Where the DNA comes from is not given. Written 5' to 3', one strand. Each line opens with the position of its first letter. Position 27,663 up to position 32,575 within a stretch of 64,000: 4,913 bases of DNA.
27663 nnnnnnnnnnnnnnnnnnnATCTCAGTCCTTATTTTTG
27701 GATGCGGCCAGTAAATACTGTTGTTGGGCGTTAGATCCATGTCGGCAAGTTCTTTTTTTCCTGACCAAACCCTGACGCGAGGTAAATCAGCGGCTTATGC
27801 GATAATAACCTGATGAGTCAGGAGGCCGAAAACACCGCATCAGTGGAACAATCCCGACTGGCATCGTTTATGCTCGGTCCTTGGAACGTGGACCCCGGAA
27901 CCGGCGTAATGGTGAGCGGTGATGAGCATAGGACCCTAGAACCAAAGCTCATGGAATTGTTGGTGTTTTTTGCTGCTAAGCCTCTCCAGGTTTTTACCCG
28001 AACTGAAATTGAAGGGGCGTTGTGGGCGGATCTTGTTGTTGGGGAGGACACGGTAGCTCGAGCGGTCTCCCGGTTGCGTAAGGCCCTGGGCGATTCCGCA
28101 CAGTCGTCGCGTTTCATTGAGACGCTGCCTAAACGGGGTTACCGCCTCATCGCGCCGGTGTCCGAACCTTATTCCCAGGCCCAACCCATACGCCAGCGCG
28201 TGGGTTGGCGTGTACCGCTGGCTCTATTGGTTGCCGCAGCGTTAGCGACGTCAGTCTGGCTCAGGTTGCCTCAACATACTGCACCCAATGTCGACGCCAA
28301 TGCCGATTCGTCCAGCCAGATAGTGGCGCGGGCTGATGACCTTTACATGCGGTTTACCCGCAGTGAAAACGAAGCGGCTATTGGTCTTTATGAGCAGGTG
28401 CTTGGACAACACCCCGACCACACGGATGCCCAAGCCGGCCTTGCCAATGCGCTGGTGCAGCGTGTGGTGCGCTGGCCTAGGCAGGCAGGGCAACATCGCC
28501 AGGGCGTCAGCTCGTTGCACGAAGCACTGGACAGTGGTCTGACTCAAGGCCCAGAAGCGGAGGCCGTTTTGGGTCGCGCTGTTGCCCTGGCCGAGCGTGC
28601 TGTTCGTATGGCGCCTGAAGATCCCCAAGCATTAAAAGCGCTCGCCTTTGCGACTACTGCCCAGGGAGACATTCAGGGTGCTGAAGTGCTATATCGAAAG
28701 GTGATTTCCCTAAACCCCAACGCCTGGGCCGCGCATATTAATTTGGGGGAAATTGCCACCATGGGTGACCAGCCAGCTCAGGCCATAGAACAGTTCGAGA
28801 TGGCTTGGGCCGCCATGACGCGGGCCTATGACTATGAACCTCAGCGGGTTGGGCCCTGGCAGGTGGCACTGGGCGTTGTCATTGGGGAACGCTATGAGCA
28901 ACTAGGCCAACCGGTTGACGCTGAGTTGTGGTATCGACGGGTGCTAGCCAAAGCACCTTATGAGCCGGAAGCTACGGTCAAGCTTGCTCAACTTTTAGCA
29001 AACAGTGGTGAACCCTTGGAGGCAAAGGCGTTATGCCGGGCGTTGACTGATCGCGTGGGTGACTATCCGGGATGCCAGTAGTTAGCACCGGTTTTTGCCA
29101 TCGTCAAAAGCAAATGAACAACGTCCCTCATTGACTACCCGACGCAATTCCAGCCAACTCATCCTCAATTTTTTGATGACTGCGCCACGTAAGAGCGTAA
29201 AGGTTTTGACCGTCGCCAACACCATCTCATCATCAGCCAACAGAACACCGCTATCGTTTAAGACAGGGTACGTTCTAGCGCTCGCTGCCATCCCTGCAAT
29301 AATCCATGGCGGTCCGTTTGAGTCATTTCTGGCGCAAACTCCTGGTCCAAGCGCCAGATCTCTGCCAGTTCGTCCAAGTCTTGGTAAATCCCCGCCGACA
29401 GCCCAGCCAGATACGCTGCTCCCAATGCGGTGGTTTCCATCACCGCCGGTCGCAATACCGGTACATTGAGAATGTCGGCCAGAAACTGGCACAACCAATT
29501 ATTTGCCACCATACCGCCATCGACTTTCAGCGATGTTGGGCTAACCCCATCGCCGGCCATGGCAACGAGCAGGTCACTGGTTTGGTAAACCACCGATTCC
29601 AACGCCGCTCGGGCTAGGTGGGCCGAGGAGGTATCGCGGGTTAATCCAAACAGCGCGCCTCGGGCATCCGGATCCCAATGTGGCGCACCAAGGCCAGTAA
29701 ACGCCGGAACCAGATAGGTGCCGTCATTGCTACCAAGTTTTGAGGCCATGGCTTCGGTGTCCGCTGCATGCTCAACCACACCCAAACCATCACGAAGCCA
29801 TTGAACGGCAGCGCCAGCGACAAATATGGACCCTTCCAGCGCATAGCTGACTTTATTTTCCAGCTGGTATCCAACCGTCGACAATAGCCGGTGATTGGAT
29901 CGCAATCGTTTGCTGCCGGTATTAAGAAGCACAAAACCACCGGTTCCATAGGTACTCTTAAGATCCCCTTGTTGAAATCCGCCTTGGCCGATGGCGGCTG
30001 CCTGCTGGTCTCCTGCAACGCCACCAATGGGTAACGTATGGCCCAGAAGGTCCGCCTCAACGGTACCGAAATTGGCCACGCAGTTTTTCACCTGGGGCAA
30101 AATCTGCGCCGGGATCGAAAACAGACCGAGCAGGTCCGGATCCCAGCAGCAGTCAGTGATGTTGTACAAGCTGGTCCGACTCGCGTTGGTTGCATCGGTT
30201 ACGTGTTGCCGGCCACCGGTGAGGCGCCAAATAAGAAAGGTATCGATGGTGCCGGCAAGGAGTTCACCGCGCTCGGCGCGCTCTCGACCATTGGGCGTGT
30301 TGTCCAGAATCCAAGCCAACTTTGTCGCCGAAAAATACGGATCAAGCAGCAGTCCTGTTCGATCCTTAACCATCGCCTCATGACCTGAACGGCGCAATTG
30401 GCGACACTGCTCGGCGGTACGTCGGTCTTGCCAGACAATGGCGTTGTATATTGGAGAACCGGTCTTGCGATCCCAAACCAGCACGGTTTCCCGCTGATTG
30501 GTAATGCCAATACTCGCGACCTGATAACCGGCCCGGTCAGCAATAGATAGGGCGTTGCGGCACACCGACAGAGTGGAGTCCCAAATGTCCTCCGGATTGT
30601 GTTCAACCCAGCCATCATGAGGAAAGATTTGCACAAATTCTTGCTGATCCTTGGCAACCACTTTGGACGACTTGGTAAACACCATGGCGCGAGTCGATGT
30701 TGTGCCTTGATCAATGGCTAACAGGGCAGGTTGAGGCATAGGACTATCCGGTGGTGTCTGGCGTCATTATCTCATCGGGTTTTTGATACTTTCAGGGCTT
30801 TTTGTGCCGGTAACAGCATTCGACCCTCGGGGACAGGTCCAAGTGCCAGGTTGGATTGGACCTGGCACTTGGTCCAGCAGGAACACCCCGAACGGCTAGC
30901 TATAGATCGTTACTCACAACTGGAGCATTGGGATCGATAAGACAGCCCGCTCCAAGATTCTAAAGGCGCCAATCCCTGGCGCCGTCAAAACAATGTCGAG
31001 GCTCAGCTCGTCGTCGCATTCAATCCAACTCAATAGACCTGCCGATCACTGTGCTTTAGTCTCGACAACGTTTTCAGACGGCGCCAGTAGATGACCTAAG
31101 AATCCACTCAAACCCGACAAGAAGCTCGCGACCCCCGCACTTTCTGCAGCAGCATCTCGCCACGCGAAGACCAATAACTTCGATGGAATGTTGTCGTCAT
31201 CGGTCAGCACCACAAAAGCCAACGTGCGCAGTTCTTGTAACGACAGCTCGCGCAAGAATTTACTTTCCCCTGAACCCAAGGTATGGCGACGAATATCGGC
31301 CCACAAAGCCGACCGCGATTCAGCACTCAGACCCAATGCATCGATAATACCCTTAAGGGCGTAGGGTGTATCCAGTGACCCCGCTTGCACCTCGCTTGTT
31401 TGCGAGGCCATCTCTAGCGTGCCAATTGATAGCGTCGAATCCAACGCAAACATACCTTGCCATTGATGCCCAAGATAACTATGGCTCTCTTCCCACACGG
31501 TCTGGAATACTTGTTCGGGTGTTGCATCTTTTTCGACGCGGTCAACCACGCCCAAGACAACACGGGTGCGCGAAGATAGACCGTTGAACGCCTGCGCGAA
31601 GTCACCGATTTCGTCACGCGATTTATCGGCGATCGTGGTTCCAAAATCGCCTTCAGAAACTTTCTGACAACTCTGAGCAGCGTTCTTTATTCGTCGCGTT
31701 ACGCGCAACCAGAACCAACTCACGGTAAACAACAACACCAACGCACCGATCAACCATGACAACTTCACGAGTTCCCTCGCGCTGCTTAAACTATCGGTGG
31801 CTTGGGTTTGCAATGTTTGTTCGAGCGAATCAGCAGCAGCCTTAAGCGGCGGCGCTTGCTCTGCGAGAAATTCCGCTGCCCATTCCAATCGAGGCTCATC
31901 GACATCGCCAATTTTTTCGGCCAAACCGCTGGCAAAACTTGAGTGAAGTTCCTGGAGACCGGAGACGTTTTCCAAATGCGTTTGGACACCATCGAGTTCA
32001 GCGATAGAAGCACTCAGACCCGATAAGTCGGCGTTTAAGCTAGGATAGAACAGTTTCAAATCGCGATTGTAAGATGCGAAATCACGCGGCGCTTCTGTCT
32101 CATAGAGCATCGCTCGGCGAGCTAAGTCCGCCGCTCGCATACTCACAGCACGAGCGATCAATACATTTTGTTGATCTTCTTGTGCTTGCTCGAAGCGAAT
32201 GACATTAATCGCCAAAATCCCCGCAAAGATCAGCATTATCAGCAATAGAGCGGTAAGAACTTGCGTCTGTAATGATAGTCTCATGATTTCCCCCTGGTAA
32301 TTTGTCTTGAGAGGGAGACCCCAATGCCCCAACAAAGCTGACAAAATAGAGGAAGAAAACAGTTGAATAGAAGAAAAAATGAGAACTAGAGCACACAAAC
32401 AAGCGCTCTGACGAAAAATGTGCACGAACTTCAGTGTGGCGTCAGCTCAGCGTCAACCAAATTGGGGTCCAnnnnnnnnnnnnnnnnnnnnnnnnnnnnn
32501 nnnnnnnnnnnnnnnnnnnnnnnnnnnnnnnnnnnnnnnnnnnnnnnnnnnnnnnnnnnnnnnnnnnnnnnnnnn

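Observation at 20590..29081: Two adjacent divergons pairing a secreted serine hydrolase with a membrane-bound ToxR/CadC-like regulator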

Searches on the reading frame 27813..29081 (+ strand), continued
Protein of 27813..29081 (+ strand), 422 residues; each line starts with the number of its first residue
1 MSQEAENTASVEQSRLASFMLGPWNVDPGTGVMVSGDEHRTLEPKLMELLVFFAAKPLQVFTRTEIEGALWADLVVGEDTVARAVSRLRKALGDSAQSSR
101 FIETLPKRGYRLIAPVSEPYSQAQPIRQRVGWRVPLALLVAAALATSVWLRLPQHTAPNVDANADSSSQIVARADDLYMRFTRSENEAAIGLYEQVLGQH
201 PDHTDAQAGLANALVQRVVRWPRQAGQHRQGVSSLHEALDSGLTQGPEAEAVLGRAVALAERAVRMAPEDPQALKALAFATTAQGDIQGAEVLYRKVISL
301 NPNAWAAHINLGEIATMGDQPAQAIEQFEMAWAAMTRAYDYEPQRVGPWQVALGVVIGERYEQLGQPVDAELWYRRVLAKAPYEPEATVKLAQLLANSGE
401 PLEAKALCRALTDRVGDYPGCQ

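Call 31: find_encoding_contigs(protein=P0213, flank=5000, max_places=2)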
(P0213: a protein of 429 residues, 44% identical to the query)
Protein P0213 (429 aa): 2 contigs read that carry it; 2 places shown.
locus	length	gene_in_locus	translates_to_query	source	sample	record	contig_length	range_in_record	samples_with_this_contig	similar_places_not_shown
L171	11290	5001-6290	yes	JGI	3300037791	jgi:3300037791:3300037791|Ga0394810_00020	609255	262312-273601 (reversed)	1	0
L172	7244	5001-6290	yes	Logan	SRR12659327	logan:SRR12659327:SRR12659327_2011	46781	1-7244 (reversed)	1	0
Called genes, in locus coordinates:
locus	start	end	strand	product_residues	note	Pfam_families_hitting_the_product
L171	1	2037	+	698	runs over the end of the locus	PF00593:TonB_dep_Rec_b-barrel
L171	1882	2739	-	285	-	PF00440:TetR_N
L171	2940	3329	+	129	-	PF08570:DUF1761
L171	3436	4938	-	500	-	PF03572:Peptidase_S41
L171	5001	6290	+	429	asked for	PF00486:Trans_reg_C, PF13374:TPR_10 (faint), PF13424:TPR_12 (faint), PF13428:TPR_14 (faint), PF14559:TPR_19 (faint), PF24575:TPR_Slam (faint), PF13414:TPR_11 (weak), PF13432:TPR_16 (weak), +6 more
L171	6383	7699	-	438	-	PF00270:DEAD, PF04851:ResIII, PF13245:AAA_19 (faint), PF00271:Helicase_C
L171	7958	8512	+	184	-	PF14117:DUF4287, PF18899:DUF5655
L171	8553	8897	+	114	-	PF08818:DUF1801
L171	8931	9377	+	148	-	PF04828:GFA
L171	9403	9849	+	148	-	-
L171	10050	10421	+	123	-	-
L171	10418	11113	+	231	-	PF01177:Asp_Glu_race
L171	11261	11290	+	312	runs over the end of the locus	PF00497:SBP_bac_3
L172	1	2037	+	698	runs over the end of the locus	PF00593:TonB_dep_Rec_b-barrel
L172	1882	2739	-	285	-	PF00440:TetR_N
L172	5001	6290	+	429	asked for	PF00486:Trans_reg_C, PF13374:TPR_10 (faint), PF13424:TPR_12 (faint), PF13428:TPR_14 (faint), PF14559:TPR_19 (faint), PF24575:TPR_Slam (faint), PF13414:TPR_11 (weak), PF13432:TPR_16 (weak), +6 more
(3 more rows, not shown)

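Call 47: search_protein_families(library=pfam, alignment_id=A4, max_evalue=0.00001)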
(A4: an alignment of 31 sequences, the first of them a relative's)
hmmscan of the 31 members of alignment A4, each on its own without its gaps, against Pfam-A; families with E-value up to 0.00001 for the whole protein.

A. member 1, L087:3349-4956:- (535 aa): 1 family
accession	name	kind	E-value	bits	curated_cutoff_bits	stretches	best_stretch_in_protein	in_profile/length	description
PF03572.23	Peptidase_S41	-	3.1e-17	63.1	24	1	315-506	15-164/165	Peptidase family S41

B. families by the number of members that match (of 31 scanned): 28 families (the first 25 are shown)
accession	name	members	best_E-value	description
PF08281.18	Sigma70_r4_2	2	8.1e-19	Sigma-70, region 4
PF03572.23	Peptidase_S41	2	3.1e-17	Peptidase family S41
PF04542.20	Sigma70_r2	2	6.8e-15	Sigma-70 region 2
PF13650.11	Asp_protease_2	2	2.2e-13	Aspartyl protease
PF04545.22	Sigma70_r4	2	2.3e-12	Sigma-70, region 4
PF13975.11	gag-asp_proteas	2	3.3e-11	gag-polyprotein putative aspartyl protease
PF03972.19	MmgE_PrpD_N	1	1.5e-72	MmgE/PrpD N-terminal domain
PF00144.29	Beta-lactamase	1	6.6e-62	Beta-lactamase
PF13365.12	Trypsin_2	1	1.9e-32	Trypsin-like peptidase domain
PF02805.21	Ada_Zn_binding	1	8.2e-28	Metal binding domain of Ada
PF13098.12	Thioredoxin_2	1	1.7e-25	Thioredoxin-like domain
PF13180.12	PDZ_2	1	6.6e-20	PDZ domain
PF12833.13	HTH_18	1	3.1e-19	Helix-turn-helix domain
PF00595.29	PDZ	1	6.7e-19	PDZ domain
PF00089.32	Trypsin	1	7e-18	Trypsin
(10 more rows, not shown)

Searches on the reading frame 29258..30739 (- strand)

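Call 7: search_protein_families(library=pfam, proteins=[window:29258-30739:-], max_evalue=0.0001)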
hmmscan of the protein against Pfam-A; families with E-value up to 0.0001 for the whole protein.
window:29258-30739:- (493 aa): 2 families
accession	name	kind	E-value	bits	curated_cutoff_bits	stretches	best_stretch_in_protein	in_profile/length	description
PF00370.27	FGGY_N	-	1.9e-71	240.9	28.8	1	6-251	2-245/245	FGGY family of carbohydrate kinases, N-terminal domain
PF02782.22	FGGY_C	-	4.4e-42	144.5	27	1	262-448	3-197/198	FGGY family of carbohydrate kinases, C-terminal domain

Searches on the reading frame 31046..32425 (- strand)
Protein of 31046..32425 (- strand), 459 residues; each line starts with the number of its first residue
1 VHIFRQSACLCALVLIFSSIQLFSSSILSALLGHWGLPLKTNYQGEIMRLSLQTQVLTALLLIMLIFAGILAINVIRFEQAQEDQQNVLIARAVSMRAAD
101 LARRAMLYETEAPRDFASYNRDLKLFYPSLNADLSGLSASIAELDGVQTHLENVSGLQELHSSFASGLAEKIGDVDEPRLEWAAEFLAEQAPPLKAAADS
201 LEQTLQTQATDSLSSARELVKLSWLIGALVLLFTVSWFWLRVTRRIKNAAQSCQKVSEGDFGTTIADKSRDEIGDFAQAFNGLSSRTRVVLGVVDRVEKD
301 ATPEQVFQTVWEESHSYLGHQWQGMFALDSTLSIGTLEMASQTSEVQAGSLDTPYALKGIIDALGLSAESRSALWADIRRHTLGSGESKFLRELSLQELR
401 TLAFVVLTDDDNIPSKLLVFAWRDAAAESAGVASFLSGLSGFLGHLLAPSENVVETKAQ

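Call 3: search_protein_families(library=pfam, proteins=[window:31046-32425:-], max_evalue=0.01)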
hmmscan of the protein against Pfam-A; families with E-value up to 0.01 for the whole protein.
window:31046-32425:- (459 aa): 1 family
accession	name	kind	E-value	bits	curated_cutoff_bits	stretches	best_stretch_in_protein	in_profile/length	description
PF00672.30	HAMP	-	1.9e-10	41.4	25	1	238-286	2-50/53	HAMP domain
